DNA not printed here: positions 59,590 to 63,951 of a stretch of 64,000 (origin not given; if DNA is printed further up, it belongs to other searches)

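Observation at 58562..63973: Candidate undescribed SIR2-based defense system: split SIR2 effector plus 1353-aa STAND-like P-loop NTPase (plus a small TM protein), beside a Type IIG R-M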

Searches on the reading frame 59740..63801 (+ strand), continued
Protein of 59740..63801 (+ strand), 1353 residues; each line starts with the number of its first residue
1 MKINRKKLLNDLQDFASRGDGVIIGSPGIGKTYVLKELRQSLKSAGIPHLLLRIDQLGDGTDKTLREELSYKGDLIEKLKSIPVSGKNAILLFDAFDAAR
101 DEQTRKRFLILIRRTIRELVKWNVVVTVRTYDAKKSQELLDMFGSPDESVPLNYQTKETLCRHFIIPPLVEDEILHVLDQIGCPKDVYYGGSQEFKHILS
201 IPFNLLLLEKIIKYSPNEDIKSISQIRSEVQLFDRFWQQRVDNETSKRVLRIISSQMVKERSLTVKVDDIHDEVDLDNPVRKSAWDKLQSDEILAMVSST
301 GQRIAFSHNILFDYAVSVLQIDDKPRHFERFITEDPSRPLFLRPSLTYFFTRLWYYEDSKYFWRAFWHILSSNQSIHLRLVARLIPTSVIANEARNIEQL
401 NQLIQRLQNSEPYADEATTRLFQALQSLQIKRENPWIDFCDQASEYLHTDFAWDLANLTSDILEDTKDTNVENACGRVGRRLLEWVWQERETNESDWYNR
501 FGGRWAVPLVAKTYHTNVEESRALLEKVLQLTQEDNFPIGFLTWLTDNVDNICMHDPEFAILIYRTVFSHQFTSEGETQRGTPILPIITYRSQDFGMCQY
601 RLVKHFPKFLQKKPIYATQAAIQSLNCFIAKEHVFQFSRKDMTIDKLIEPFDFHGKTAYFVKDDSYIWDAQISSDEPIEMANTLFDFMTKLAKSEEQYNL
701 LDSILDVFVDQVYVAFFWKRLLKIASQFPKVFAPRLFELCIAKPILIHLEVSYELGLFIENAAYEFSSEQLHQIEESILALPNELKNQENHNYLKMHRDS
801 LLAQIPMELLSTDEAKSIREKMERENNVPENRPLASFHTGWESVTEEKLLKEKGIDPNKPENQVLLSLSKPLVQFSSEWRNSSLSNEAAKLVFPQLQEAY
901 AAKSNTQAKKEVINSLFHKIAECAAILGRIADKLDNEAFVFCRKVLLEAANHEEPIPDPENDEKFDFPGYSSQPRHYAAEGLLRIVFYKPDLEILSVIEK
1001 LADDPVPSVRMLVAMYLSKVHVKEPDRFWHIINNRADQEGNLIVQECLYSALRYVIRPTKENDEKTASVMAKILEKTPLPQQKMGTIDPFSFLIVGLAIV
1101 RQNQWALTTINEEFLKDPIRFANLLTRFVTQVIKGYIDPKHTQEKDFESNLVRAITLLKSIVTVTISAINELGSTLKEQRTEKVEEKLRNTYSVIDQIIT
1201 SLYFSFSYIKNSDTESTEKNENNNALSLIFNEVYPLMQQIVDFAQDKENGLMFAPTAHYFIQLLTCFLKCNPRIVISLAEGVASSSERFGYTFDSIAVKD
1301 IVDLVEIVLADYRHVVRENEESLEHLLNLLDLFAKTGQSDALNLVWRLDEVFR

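Call 16: search_protein_families(library=pfam, proteins=[P0018, L012:1622-5038:-, L015:3598-4518:+, L017:10377-14027:+, L005:12999-14483:-, L010:6230-7411:+, L024:9649-10641:+], max_evalue=0.01)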
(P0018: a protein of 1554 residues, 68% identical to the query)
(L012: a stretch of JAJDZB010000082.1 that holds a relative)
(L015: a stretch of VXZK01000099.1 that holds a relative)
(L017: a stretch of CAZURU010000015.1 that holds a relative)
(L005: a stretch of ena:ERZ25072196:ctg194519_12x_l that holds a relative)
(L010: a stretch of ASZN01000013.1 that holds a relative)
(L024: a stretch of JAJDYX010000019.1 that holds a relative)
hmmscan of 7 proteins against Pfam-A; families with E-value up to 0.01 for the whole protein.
P0018 (1554 aa): 5 families
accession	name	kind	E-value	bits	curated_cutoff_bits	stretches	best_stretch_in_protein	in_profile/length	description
PF21941.2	SMEK_N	-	6.3e-44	149.7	27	1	9-150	1-139/140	SMEK domain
PF05729.18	NACHT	-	7.7e-05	23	26.7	1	221-342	4-143/167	NACHT domain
PF13191.12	AAA_16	-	0.00011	23.2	32.6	1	210-245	14-52/167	AAA ATPase domain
PF13401.12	AAA_22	-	0.00039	21.2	27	1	217-255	5-41/130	AAA domain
PF24883.2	NPHP3_N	-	0.0034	18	24.8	0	222-245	27-50/164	Nephrocystin 3, N-terminal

L012:1622-5038:- (1138 aa): 7 families
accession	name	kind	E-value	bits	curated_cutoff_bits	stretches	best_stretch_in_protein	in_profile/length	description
PF00271.37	Helicase_C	-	1.5e-25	90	23.5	1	492-602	2-109/110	Helicase conserved C-terminal domain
PF13020.12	NOV_C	-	1.6e-22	79.8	22.1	1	1020-1108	1-89/91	Protein NO VEIN, C-terminal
PF00176.29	SNF2-rel_dom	-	1.2e-13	51.2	24.9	1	128-316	21-211/290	SNF2-related domain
PF04851.21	ResIII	-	3.2e-12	47.1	22.5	1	108-273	5-163/164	Type III restriction enzyme, res subunit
PF00270.35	DEAD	-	3.8e-08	33.7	26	1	129-273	19-161/167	DEAD/DEAH box helicase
PF22590.2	Cas3-like_C_2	-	0.0043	17.8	27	0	506-603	3-105/106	CRISPR-associated nuclease/helicase Cas3, C-terminal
PF13307.12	Helicase_C_2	-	0.0049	17.4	25.3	0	502-590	6-98/170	Helicase C-terminal domain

L015:3598-4518:+ (306 aa): 2 families
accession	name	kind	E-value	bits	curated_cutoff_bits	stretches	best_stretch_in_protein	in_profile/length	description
PF00404.24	Dockerin_1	-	1.9e-06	28.4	22.9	1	232-276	3-53/57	Dockerin type I domain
PF12044.14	Metallopep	-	5.9e-05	22.3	27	0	40-78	129-164/427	Putative peptidase family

L017:10377-14027:+ (1216 aa): 36 families (the best 25 are shown)
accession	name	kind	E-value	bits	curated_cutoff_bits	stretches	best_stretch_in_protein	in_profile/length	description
PF00515.34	TPR_1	-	9.4e-210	671.4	27.8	26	767-800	1-34/34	Tetratricopeptide repeat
PF13414.12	TPR_11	-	5.9e-194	628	26.8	25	504-542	3-41/42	TPR repeat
PF07719.23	TPR_2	-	2e-172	545.8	27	20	292-324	2-34/34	Tetratricopeptide repeat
PF13181.12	TPR_8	-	3.4e-135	429.3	25.7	16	1175-1207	1-33/34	Tetratricopeptide repeat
PF13431.12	TPR_17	-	3.2e-120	383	24.4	10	1164-1196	2-34/34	Tetratricopeptide repeat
PF13432.12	TPR_16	-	9.9e-97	317.2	32.7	13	297-358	3-64/65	Tetratricopeptide repeat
PF13371.12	TPR_9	-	1.1e-85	282.1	35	12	812-869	6-63/73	Tetratricopeptide repeat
PF13424.12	TPR_12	-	1.3e-71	237.2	30.1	14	1141-1206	3-76/77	Tetratricopeptide repeat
PF13428.12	TPR_14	-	1.3e-50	165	23.5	1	632-672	2-42/44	Tetratricopeptide repeat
PF14559.12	TPR_19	-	1.2e-42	144.5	25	4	678-736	4-61/68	Tetratricopeptide repeat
PF13174.12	TPR_6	-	9.8e-39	129.8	26.3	0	1176-1207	1-32/33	Tetratricopeptide repeat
PF25575.1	TPR_BSK1_C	-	9.4e-34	116.3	42.2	2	610-663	55-109/118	Serine/threonine-protein kinase BSK1-like, TPR repeats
PF23914.1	TPR_CcmH_CycH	-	2.6e-33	115.5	42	3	249-357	42-153/158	Cytochrome c-type biogenesis protein H TPR domain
PF12569.14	NatA_aux_su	-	7.9e-23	81.6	33.3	0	299-380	200-281/515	N-terminal acetyltransferase A, auxiliary subunit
PF10516.15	SHNi-TPR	-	5.1e-22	77.5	21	0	610-626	14-30/38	SHNi-TPR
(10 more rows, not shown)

L005:12999-14483:- (494 aa): 1 family
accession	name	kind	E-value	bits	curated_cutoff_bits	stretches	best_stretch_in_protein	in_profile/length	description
PF18739.6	HEPN_Apea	-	3.2e-06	28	24.4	1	340-469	3-130/136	Apea-like HEPN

L010:6230-7411:+ (393 aa): 2 families
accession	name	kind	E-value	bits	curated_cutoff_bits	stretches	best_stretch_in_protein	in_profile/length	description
PF00557.29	Peptidase_M24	-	9.7e-35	120.7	23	1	160-369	9-205/208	Metallopeptidase family M24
PF21763.2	DHH_CID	-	0.005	17.6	27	0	98-155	12-69/84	DHH-CID domain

L024:9649-10641:+ (330 aa): 1 family
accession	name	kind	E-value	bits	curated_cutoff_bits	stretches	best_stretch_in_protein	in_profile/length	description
PF10987.13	DUF2806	-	1.6e-36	126.6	24.5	1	66-275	2-220/221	Protein of unknown function (DUF2806)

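Call 36: search_protein_representatives(protein=window:59740-63339:+)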
Query: 1200 residues. Proteins with E-value up to 0.001 (for the whole library): 1808; up to 1e-10: 1434; up to 1e-30: 846. The best 150 are listed.
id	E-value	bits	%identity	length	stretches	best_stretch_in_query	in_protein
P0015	0.0e+00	1873.1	70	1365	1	1-1200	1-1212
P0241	0.0e+00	1107.7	61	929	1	402-1199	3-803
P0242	3.0e-276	935.8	42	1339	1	1-1199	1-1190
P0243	5.9e-273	924.9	42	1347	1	1-1199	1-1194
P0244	1.5e-272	923.6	41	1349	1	1-1200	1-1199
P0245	5.1e-265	898.6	41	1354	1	1-1199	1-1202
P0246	6.3e-261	885.1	40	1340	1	1-1199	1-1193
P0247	1.9e-257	873.6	40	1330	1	2-1199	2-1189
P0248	1.7e-256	870.4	40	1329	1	1-1200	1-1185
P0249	1.8e-251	853.8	40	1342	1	13-1199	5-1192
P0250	2.0e-249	847.0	60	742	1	545-1199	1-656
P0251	3.8e-242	822.9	38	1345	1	1-1197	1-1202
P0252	5.7e-242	822.3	39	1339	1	1-1199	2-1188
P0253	6.4e-237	805.6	37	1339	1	2-1199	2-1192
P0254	8.0e-232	788.7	38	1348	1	1-1200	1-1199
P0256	4.0e-227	773.1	37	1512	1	2-1199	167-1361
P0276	1.2e-204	698.8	34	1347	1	3-1198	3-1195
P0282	1.6e-189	648.6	34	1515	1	3-1196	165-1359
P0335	9.9e-141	487.0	29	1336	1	2-1174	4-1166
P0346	3.6e-133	462.0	30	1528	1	3-1199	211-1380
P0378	3.7e-115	402.3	28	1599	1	2-1129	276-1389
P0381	1.6e-112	393.6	28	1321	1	1-1198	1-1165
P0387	5.0e-107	375.4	29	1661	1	12-1038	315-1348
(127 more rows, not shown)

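Call 40: search_protein_families(library=padloc, proteins=[P0387, P0378, P0256, P0282, P0346], max_evalue=0.001)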
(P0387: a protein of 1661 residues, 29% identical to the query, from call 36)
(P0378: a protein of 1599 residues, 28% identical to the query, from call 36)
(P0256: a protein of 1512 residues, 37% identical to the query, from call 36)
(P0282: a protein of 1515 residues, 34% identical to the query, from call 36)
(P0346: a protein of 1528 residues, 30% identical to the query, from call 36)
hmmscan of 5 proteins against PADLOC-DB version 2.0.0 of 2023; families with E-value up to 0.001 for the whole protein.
P0387 (1661 aa): 3 families
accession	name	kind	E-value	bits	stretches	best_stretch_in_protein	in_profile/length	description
PDLC04700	PDC-M54A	-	0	1762.9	1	5-1661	1-1657/1657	-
PDLC04702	PDC-M54A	-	0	1182.3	1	4-1659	10-1619/1621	-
PDLC04701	PDC-M54A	-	4e-95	317.6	1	476-1659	3-1142/1144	-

P0378 (1599 aa): 5 families
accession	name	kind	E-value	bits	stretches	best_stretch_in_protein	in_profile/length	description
PDLC04702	PDC-M54A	-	7.5e-131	436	1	270-1598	296-1620/1621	-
PDLC04700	PDC-M54A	-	9.8e-126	418.6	1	254-1599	283-1657/1657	-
PDLC04701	PDC-M54A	-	3.2e-31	106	2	446-1033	2-582/1144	-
PDLC04726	PDC-M60C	-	7e-28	95.6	1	3-245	149-401/407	-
PDLC00759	Effector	-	1.9e-24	84.1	1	3-242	242-498/506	PN-superfamily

P0256 (1512 aa): 3 families
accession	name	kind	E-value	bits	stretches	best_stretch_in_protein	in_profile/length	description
PDLC04700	PDC-M54A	-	8.1e-195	647.6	1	164-1512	299-1657/1657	-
PDLC04702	PDC-M54A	-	6.3e-163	542.3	1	166-1510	301-1619/1621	-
PDLC04701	PDC-M54A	-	8.1e-32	108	1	351-1510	9-1142/1144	-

P0282 (1515 aa): 4 families
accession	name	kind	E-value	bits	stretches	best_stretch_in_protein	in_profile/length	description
PDLC04700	PDC-M54A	-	7.4e-159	528.4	1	160-1515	298-1657/1657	-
PDLC04702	PDC-M54A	-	8.6e-140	465.6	1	173-1513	310-1619/1621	-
PDLC04701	PDC-M54A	-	2.5e-28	96.4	2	339-1222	4-865/1144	-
PDLC04140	mad8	-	0.00058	17.5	0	175-235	22-80/314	mads_8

P0346 (1528 aa): 7 families
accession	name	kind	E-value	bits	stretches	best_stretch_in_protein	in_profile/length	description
PDLC04700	PDC-M54A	-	7.8e-112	372.5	1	203-1528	295-1657/1657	-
PDLC04702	PDC-M54A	-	2.3e-110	368.1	1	198-1526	287-1619/1621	-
PDLC04701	PDC-M54A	-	2.7e-29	99.6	2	402-927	16-534/1144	-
PDLC02159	Avs1b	-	1.2e-17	60.6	1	21-195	19-199/1924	-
PDLC03855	LmuA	-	3.5e-16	57.5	1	22-342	17-373/425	-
PDLC02960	RT-Protease_XI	-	4.9e-11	40.3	1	17-164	348-488/506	single gene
PDLC04593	PDC-M35A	-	2.5e-06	25.4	1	8-56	9-59/216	-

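Call 41: find_encoding_contigs(protein=P0387, flank=6000, max_places=4)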
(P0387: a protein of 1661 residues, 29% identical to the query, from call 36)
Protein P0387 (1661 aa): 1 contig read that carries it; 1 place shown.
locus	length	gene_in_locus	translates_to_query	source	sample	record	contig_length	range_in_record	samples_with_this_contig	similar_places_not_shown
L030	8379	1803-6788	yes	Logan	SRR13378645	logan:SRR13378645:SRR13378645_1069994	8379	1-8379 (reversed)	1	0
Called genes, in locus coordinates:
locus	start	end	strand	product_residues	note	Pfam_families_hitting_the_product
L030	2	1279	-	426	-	?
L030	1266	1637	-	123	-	-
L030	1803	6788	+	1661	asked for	-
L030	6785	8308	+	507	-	-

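Call 43: search_protein_families(library=padloc, proteins=[L030:6785-8308:+, L030:1266-1637:-, L030:2-1279:-], max_evalue=0.01)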
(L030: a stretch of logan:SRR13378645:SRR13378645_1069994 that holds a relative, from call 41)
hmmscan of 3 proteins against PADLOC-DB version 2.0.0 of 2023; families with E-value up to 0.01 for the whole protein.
L030:6785-8308:+ (507 aa): 4 families
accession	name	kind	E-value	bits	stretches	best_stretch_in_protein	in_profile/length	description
PDLC04703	PDC-M54B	-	4.3e-165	548.4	1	5-503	4-484/496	-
PDLC04706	PDC-M54B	-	1.1e-66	223.5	1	44-503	22-474/475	-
PDLC04704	PDC-M54B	-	1.5e-28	97.7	2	49-347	36-338/507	-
PDLC04705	PDC-M54B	-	2.8e-26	90.5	1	47-502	35-477/480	-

L030:1266-1637:- (123 aa): 0 families

L030:2-1279:- (426 aa): 0 families

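Call 44: find_encoding_contigs(protein=P0242, flank=6000, max_places=2)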
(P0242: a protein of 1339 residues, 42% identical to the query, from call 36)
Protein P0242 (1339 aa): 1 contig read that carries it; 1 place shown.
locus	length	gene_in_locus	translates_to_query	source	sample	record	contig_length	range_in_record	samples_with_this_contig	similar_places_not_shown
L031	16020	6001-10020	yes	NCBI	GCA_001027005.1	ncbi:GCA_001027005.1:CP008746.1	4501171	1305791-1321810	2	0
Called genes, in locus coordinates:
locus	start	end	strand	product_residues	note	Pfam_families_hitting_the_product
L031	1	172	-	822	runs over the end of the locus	PF00989:PAS, PF08448:PAS_4, PF08447:PAS_3, PF08447:PAS_3, PF13426:PAS_9, PF08447:PAS_3, PF07568:HisKA_2, PF02518:HATPase_c, +2 more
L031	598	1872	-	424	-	PF08100:Dimerisation (weak), PF00891:Methyltransf_2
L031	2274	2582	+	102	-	-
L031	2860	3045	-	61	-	PF13783:DUF4177 (weak)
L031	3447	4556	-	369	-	PF04015:DUF362, PF12838:Fer4_7 (faint), PF00037:Fer4 (weak), PF12837:Fer4_6 (weak), PF13187:Fer4_9 (weak), PF00037:Fer4, PF12837:Fer4_6 (weak), PF13237:Fer4_10 (weak), +7 more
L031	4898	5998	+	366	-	PF13289:SIR2_2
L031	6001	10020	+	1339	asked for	-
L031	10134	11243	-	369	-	PF03193:RsgA_GTPase, PF00009:GTP_EFTU (faint), PF00005:ABC_tran, PF01926:MMR_HSR1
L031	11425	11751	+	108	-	-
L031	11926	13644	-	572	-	PF00078:RVT_1, PF28130:DUF8371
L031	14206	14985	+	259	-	-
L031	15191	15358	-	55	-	-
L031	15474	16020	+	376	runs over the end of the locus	PF05048:NosD (faint), PF13229:Beta_helix, PF08480:Disaggr_assoc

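Call 45: find_encoding_contigs(protein=P0276, flank=6000, max_places=2)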
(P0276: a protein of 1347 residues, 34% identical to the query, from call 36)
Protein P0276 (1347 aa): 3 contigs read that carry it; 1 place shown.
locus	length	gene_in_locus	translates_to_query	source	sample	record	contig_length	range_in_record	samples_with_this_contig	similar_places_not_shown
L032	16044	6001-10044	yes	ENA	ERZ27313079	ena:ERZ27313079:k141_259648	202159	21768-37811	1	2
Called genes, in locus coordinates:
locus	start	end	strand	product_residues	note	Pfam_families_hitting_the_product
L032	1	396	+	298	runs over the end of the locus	PF01022:HTH_5, PF12802:MarR_2 (weak), PF02830:V4R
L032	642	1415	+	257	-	-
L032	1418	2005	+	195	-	PF04011:LemA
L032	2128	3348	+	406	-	PF01180:DHO_dh, PF01207:Dus, PF12837:Fer4_6 (faint), PF13187:Fer4_9 (faint), PF00037:Fer4 (faint), PF12797:Fer4_2 (faint), PF14697:Fer4_21, PF12838:Fer4_7 (weak), +1 more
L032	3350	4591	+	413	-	PF00860:Xan_ur_permease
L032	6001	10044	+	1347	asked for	PF05729:NACHT (faint)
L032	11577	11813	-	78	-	PF18480:DUF5615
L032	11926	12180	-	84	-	PF04255:DUF433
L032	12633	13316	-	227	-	PF12840:HTH_20 (weak), PF13412:HTH_24 (weak)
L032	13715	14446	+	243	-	PF13367:PrsW-protease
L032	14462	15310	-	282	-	-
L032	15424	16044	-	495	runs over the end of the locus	PF00324:AA_permease, PF13520:AA_permease_2, PF13906:AA_permease_C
